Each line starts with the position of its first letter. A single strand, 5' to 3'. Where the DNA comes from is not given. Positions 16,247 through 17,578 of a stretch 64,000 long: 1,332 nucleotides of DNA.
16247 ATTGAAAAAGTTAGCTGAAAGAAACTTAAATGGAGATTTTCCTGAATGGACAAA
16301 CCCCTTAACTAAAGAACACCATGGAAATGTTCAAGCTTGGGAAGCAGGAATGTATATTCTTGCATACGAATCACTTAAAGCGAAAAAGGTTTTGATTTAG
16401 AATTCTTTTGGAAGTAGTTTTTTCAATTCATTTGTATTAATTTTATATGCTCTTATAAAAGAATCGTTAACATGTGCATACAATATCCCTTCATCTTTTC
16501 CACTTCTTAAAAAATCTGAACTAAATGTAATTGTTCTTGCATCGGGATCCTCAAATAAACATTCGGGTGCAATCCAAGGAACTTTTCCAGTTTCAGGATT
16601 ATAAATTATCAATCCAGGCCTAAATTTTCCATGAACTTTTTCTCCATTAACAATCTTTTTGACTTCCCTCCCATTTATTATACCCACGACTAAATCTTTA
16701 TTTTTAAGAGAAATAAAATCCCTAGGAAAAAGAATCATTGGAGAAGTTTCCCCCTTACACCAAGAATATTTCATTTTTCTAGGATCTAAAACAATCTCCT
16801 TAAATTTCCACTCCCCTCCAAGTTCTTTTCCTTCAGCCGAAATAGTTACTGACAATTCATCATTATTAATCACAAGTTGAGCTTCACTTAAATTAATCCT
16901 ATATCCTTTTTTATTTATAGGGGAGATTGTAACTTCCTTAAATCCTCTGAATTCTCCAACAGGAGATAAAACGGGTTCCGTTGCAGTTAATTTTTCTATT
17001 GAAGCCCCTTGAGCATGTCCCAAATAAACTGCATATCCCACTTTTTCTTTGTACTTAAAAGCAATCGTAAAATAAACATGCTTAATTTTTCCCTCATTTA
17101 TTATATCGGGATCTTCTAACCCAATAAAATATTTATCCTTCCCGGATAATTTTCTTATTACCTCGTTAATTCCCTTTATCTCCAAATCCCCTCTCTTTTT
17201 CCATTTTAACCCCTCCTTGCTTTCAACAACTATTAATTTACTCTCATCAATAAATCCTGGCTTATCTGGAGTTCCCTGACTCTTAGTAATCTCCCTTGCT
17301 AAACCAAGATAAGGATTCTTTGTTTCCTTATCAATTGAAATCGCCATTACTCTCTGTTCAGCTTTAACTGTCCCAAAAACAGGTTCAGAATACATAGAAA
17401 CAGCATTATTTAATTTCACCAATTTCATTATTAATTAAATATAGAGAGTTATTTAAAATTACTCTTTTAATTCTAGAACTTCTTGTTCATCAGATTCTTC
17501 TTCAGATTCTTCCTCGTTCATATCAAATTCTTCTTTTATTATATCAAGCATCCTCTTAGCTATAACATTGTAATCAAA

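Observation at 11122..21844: Metabolic island that seems to link N-glycan/amino-sugar salvage to lower glycolysis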

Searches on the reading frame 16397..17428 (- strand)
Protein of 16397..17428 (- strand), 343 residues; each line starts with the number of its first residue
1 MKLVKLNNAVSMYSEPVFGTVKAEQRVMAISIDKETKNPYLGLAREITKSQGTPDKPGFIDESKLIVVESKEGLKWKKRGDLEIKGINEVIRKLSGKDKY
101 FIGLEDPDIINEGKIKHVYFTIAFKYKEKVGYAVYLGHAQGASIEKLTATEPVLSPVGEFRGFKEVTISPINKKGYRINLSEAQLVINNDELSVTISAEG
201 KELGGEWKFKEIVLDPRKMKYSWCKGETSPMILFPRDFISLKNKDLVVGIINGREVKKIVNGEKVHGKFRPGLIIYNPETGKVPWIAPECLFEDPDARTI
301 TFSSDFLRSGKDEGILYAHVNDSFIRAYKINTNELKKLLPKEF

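Call 3: search_protein_families(library=pfam, proteins=[window:16397-17428:-], max_evalue=0.01)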
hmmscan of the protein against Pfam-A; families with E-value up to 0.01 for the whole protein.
window:16397-17428:- (343 aa): 0 families

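Call 4: search_protein_families(library=ncbifam, proteins=[window:16397-17428:-], max_evalue=0.01)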
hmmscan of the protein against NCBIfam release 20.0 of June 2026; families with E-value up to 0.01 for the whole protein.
window:16397-17428:- (343 aa): 0 families

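Call 11: search_solved_structures(query=window:16397-17428:-, max_evalue=10, show_alignments=2)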
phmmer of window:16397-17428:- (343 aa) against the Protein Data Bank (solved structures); distinct sequences matched with E-value up to 10: 1.
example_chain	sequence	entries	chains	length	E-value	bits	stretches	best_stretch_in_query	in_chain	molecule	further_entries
9mr6_A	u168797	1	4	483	0.036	16.2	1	207-308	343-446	HD domain-containing protein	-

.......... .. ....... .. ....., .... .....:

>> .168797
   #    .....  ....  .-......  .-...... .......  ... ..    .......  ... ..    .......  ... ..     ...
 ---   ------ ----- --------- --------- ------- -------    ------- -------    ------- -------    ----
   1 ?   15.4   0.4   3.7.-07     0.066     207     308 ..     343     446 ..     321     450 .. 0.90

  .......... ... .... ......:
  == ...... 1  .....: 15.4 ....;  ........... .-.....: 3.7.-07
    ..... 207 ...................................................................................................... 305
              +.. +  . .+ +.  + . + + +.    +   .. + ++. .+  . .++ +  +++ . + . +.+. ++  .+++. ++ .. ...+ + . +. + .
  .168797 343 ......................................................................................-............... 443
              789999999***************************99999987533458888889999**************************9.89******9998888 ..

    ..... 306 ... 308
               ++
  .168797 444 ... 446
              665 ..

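Call 13: find_encoding_contigs(protein=window:16397-17428:-, flank=10000, max_places=6)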
Protein window:16397-17428:- (343 aa): 8 contigs read that carry it; 5 places shown.
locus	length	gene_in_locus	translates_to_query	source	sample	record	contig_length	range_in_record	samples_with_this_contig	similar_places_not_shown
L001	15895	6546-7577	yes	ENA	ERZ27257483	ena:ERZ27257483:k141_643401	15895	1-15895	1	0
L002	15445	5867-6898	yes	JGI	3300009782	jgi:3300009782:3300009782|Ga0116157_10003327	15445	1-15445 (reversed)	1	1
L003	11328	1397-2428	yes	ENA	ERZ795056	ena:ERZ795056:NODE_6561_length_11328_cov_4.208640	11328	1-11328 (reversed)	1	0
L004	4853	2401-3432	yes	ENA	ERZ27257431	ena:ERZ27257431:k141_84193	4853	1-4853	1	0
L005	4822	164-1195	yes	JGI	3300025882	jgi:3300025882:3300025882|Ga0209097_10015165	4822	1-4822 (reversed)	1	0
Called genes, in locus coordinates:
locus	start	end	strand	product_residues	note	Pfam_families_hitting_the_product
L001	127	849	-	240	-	PF09419:PGP_phosphatase (faint), PF00702:Hydrolase, PF13419:HAD_2, PF13242:Hydrolase_like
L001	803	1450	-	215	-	PF12705:PDDEXK_1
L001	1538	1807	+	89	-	-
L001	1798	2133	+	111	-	-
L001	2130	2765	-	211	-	PF00121:TIM, PF05690:ThiG (faint)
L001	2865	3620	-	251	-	PF01791:DeoC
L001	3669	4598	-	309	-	PF00294:PfkB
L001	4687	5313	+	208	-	PF02585:PIG-L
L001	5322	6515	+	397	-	PF20706:GT4-conflict, PF00534:Glycos_transf_1, PF13692:Glyco_trans_1_4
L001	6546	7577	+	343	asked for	-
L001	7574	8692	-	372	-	PF06202:GDE_C (faint), PF12899:Glyco_hydro_100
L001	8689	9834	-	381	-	PF04041:Glyco_hydro_130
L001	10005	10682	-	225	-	PF01182:Glucosamine_iso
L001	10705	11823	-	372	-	PF00162:PGK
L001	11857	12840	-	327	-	PF00044:Gp_dh_N, PF02800:Gp_dh_C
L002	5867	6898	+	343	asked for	-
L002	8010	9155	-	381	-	PF04041:Glyco_hydro_130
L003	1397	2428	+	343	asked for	-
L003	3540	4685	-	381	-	PF04041:Glyco_hydro_130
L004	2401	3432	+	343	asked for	-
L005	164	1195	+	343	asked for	-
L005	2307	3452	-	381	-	PF04041:Glyco_hydro_130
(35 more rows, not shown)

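Call 14: find_homologous_proteins(query=window:16397-17428:-, max_evalue=0.001)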
Query window:16397-17428:- (343 aa): 398 proteins with E <= 0.001 among 2259 candidates; the best 120 are listed.
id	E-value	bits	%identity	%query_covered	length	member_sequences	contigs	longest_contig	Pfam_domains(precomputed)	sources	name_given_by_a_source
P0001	4.6e-225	764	100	100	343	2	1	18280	-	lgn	-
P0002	1.2e-201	687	88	100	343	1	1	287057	-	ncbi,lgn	ncbi:MAG: hypothetical protein ACP5NZ_03650 [Nanobdellota archaeon]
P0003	7.2e-199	678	87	100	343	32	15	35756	-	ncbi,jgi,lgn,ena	jgi:hypothetical protein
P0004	4.0e-197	672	86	100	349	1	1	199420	-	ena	-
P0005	3.5e-193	659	86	97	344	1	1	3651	-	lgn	-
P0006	6.2e-193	658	88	97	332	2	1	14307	-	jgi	jgi:hypothetical protein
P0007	1.2e-183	628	82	100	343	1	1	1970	-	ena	-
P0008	8.0e-183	625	81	100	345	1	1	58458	-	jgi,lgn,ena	-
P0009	4.5e-178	609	78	100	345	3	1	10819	-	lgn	-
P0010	1.6e-170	585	73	99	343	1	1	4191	-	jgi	jgi:hypothetical protein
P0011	5.0e-148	511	67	100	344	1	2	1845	-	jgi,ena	-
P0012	6.8e-141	487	65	100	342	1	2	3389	-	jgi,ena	-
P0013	2.9e-139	482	60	99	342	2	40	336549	-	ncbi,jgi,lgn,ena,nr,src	ncbi:hypothetical protein J4233_05910 [Candidatus Pacearchaeota archaeon]|nr:hypothetical protein [u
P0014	8.1e-139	480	62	99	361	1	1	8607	-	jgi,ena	-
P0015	7.1e-134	464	64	99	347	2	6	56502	-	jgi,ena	-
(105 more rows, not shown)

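Call 19: find_related_loci(query=A1, collection=genome_contigs, flank=10000)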
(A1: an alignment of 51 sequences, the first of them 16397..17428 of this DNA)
Query A1 (343 aa) in genome_contigs; peptide patterns used: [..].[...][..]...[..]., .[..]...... (x = any residue, [..] = any of these).
271 stretches matched a pattern; 203 encode a relative of the query (tblastn E <= 1e-3); the best 80 are kept; 80 distinct loci.
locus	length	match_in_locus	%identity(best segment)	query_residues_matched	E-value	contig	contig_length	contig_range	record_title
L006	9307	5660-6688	87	1-343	0e+0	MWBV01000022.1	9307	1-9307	MAG: Candidatus Diapherotrites archaeon ADurb.Bin253 BWY36_contig000022, whole genome shotgun sequence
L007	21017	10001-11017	77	5-343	4e-172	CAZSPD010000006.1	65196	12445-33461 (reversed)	MAG TPA_asm: Candidatus Woesearchaeota archaeon isolate binchicken_co39_584 genome assembly, contig: NODE_947_length_651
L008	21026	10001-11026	60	1-341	8e-143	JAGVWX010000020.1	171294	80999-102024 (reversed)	Candidatus Pacearchaeota archaeon isolate RIFCSPHIGHO2_01_FULL_39_44 rifcsphigho2_01_scaffold_931, whole genome shotgun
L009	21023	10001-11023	57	1-339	2e-122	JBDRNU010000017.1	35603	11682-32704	MAG: archaeon isolate MEGAHIT-group-1.914 k141_2299557, whole genome shotgun sequence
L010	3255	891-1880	56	1-334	1e-125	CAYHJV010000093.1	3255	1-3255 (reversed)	MAG TPA_asm: Candidatus Woesearchaeota archaeon isolate ERP119705_co13_522 genome assembly, contig: NODE_39300_length_32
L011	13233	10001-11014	57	1-339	4e-121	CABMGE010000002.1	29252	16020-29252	uncultured archaeon isolate LFW-165_1 genome assembly, contig: LFW1651_10, whole genome shotgun sequence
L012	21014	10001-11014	56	1-340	2e-119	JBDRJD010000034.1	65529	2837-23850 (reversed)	MAG: archaeon isolate MEGAHIT-group-1.626 k141_3253140, whole genome shotgun sequence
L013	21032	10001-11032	54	1-343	3e-114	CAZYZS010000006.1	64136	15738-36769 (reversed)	MAG TPA_asm: Candidatus Woesearchaeota archaeon isolate binchicken_co234_229 genome assembly, contig: NODE_115_length_64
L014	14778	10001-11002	52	5-343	1e-111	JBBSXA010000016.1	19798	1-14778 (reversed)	MAG: Nanoarchaeota archaeon isolate H43-bin041_1 H43_bin041_1_000000000016, whole genome shotgun sequence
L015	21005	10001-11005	55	1-339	2e-111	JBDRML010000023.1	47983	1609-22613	MAG: Candidatus Woesearchaeota archaeon isolate MEGAHIT-group-1.829 k141_309120, whole genome shotgun sequence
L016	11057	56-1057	53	5-340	7e-110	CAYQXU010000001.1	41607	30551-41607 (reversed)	MAG TPA_asm: Candidatus Woesearchaeota archaeon isolate SRP269290_co8_161 genome assembly, contig: NODE_85_length_41607_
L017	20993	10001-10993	51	5-341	5e-109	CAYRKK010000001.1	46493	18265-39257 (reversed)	MAG TPA_asm: Candidatus Woesearchaeota archaeon isolate SRP178699_co2_118 genome assembly, contig: NODE_238_length_46493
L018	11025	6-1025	52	1-339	1e-107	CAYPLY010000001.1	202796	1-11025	MAG TPA_asm: Candidatus Woesearchaeota archaeon isolate binchicken_co22_156 genome assembly, contig: NODE_35_length_2027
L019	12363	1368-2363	50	1-340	4e-102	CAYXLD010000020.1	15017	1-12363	MAG TPA_asm: Candidatus Woesearchaeota archaeon isolate ERP125453_co1_526 genome assembly, contig: NODE_4145_length_1501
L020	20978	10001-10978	50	1-328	4e-100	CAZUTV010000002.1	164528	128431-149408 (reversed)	MAG TPA_asm: Candidatus Woesearchaeota archaeon isolate binchicken_co274_125 genome assembly, contig: NODE_149_length_16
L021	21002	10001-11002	47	1-342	1e-99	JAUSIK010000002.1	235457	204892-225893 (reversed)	MAG: Nanoarchaeota archaeon isolate E14_metabat.bin.238 E14_k141_1620906, whole genome shotgun sequence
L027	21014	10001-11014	47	5-339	2e-91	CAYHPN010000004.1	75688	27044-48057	MAG TPA_asm: Candidatus Woesearchaeota archaeon isolate ERP119705_co14_220 genome assembly, contig: NODE_147_length_7568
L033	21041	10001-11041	41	1-343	3e-77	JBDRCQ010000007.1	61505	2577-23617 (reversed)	MAG: archaeon isolate MEGAHIT-group-1.191 k141_1090420, whole genome shotgun sequence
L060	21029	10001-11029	37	1-340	2e-66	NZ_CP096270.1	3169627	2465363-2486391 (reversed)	Salinarchaeum laminariae strain R26 chromosome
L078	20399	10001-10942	40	26-340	7e-64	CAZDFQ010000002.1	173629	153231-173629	MAG TPA_asm: uncultured Candidatus Saccharibacteria bacterium isolate SRP093762_co1_25 genome assembly, contig: NODE_37_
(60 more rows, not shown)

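Call 25: search_protein_families(library=pfam, proteins=[L078:6284-7705:+, L078:8650-9927:+, L078:10962-12884:+, L078:13707-15107:+, L060:9066-9989:-, L060:11130-12014:-, L060:12966-13961:+, L060:6865-8292:-, L060:8229-9023:+, L060:12032-12859:-], max_evalue=0.001)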
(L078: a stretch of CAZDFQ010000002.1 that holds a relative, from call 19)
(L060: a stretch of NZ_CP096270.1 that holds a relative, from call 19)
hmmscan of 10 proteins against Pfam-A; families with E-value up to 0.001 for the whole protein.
L078:6284-7705:+ (473 aa): 2 families
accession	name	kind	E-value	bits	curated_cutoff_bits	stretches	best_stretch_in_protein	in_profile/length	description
PF13386.12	DsbD_2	-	1.6e-05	25.3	24.9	1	204-367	33-196/199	Cytochrome C biogenesis protein transmembrane region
PF02683.22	DsbD_TM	-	5.5e-05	23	27.1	1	167-370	4-213/219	Cytochrome C biogenesis protein transmembrane domain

L078:8650-9927:+ (425 aa): 1 family
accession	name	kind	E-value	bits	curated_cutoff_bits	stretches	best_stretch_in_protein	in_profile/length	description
PF04041.19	Glyco_hydro_130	-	1.3e-39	136.4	26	1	185-410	96-319/320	beta-1,4-mannooligosaccharide phosphorylase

L078:10962-12884:+ (640 aa): 1 family
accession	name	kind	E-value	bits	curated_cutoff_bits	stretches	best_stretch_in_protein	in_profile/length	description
PF04041.19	Glyco_hydro_130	-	6.2e-103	344.5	26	2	342-636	26-319/320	beta-1,4-mannooligosaccharide phosphorylase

L078:13707-15107:+ (466 aa): 1 family
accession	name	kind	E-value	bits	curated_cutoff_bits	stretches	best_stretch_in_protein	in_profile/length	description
PF01551.29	Peptidase_M23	-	4.9e-27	94.4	28.7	1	345-438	3-90/96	Peptidase family M23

L060:9066-9989:- (307 aa): 0 families

L060:11130-12014:- (294 aa): 0 families

L060:12966-13961:+ (331 aa): 0 families

L060:6865-8292:- (475 aa): 4 families
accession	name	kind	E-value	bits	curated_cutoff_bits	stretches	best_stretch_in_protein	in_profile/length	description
PF08438.16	YGR210-like_G4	-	1.5e-31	109.5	24.7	1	301-406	1-106/108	Obg-like GTPase YGR210-like, G4 motif-containing domain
PF01926.29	MMR_HSR1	-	2.2e-18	66.8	21.9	1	84-199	1-92/113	50S ribosome-binding GTPase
PF02824.27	TGS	-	1.2e-09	38.5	22.2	1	423-471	13-59/60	TGS domain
PF02421.24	FeoB_N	-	5.8e-06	26.3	27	1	84-125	2-43/156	Ferrous iron transport protein B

L060:8229-9023:+ (264 aa): 3 families
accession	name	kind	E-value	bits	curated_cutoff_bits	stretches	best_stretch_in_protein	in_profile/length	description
PF04286.17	DUF445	-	6.6e-08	33.3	33.8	1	64-244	159-340/368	Protein of unknown function (DUF445)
PF04888.17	SseC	-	9.4e-05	22.6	30.2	0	131-251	158-261/312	Secretion system effector C (SseC) like family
PF15346.11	ARGLU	-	0.00047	20.5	27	0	185-259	5-76/149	Arginine and glutamate-rich 1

L060:12032-12859:- (275 aa): 5 families
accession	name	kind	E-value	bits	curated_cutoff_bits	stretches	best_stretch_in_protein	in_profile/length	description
PF13561.12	adh_short_C2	-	1.8e-63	214.7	27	1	40-273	5-236/236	Enoyl-(Acyl carrier protein) reductase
PF00106.31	adh_short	-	5.5e-52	176.5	26.6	1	33-227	2-193/195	short chain dehydrogenase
PF08659.16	KR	-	3.4e-16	60.1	22.6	1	33-198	2-164/180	KR domain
PF01370.27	Epimerase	-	5.2e-05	23.2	20.9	1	35-172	2-119/240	NAD dependent epimerase/dehydratase family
PF03435.24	Sacchrp_dh_NADP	-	6.4e-05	23.7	25.1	1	42-157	8-116/129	Saccharopine dehydrogenase NADP binding domain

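Call 31: predict_structure(alignment_id=A1)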
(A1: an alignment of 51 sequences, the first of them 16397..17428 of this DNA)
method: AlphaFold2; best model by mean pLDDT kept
length: 343 residues; sequences in the alignment: 51
mean_pLDDT: 94.8   pTM: 0.92
mean pLDDT of the five models: 94.8, 94.5, 94.4, 93.8, 93.8
residues with pLDDT >= 90: 299; 70-90: 43; 50-70: 1; < 50: 0
segments of 3 or more residues with pLDDT < 50: none
pLDDT, mean of each block of 10 residues (from residue 1): 96 96 86 95 96 80 97 97 98 95 97 96 92 96 97 95 94 92 90 96 96 97 97 95 94 95 92 97 98 96 97 98 97 97 86
secondary structure, 60 per line:
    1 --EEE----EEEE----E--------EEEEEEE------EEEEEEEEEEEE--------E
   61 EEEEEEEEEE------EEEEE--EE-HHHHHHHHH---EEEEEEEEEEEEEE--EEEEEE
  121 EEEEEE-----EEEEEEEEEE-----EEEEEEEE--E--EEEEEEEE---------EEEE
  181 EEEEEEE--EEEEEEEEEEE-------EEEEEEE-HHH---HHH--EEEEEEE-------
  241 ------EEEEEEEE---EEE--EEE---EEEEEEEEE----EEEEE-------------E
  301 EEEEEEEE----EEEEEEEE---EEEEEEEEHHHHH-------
elements in order: E3-5 E10-13 E27-33 E40-51 E60-70 E77-81 H87-95 E99-112 E115-126 E132-141 E147-154 E160-167 E177-187 E190-200 E208-214 E227-233 E247-254 E258-260 E263-265 E269-277 E282-286 E300-308 E313-320 E324-331 H332-336

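Call 34: fold_search(model_id=the predicted structure, library=pdb)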
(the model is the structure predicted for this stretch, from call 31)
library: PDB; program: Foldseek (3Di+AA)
matches with E <= 10: 1231; with E <= 0.001: 227
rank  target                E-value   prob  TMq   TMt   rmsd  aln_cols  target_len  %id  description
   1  1vkd_E                7.4e-13  1.00  0.63  0.66   6.0       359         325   12  Crystal structure of a predicted glycosidase (tm1225) from thermotoga maritima msb8 at 2.10 A resolution (released 2004-05-25)
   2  9fj8_B                8.2e-13  1.00  0.64  0.73   5.3       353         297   15  Teth514_1788 1,2-beta-oligomannan phosphorylase in complex with mannotetraose (released 2025-06-11)
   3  9gph_A                8.6e-13  1.00  0.63  0.71   5.4       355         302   15  Teth514_1788 1,2-beta-oligomannan phosphorylase in complex with mannose (-1) and phosphate (released 2025-09-17)
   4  9fj8_A                1.0e-12  1.00  0.62  0.71   5.5       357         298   15  Teth514_1788 1,2-beta-oligomannan phosphorylase in complex with mannotetraose (released 2025-06-11)
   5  5ayd_A                2.1e-12  1.00  0.71  0.72   4.5       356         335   11  Crystal structure of Ruminococcus albus beta-(1,4)-mannooligosaccharide phosphorylase (RaMP2) in complexes with phosph (released 2016-03-23)
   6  1vkd_B                2.1e-12  1.00  0.64  0.67   5.9       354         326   12  Crystal structure of a predicted glycosidase (tm1225) from thermotoga maritima msb8 at 2.10 A resolution (released 2004-05-25)
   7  9gph_B                2.4e-12  1.00  0.63  0.72   5.2       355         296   16  Teth514_1788 1,2-beta-oligomannan phosphorylase in complex with mannose (-1) and phosphate (released 2025-09-17)
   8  1vkd_A                2.7e-12  1.00  0.69  0.72   4.7       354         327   12  Crystal structure of a predicted glycosidase (tm1225) from thermotoga maritima msb8 at 2.10 A resolution (released 2004-05-25)
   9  4udk_E                3.1e-12  1.00  0.70  0.74   4.8       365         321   12  Crystal structure of b-1,4-mannopyranosyl-chitobiose phosphorylase at 1.76 Angstrom from unknown human gut bacteria (U (released 2015-05-27)
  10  5b0q_A                3.6e-12  1.00  0.63  0.62   5.8       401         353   12  beta-1,2-Mannobiose phosphorylase from Listeria innocua - mannose complex (released 2015-12-02)
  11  4udg_B                3.8e-12  1.00  0.70  0.75   4.4       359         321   12  Crystal structure of b-1,4-mannopyranosyl-chitobiose phosphorylase at 1.60 Angstrom in complex with N-acetylglucosamin (released 2015-05-27)
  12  5b0p_A                4.4e-12  1.00  0.65  0.63   5.1       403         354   13  Beta-1,2-Mannobiose phosphorylase from Listeria innocua - glycerol complex (released 2015-12-02)
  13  5b0p_B                4.4e-12  1.00  0.63  0.61   6.2       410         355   12  Beta-1,2-Mannobiose phosphorylase from Listeria innocua - glycerol complex (released 2015-12-02)
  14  7fir_C                5.1e-12  1.00  0.65  0.72   5.3       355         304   14  The crystal structure of beta-1,2-mannobiose phosphorylase in complex with 1,4-mannobiose (released 2022-01-05)
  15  4udk_C                6.8e-12  1.00  0.70  0.75   4.5       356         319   12  Crystal structure of b-1,4-mannopyranosyl-chitobiose phosphorylase at 1.76 Angstrom from unknown human gut bacteria (U (released 2015-05-27)
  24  3r67_A                1.1e-10  1.00  0.63  0.62   7.9       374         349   12  Crystal structure of a putative glycosidase (BT_4094) from BACTEROIDES THETAIOTAOMICRON VPI-5482 at 2.30 A resolution (released 2011-04-13)
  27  3qc2_A                8.0e-10  1.00  0.62  0.60   8.0       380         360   13  Crystal structure of a glycosyl hydrolase (BACOVA_03624) from Bacteroides ovatus at 2.30 A resolution (released 2011-02-09)
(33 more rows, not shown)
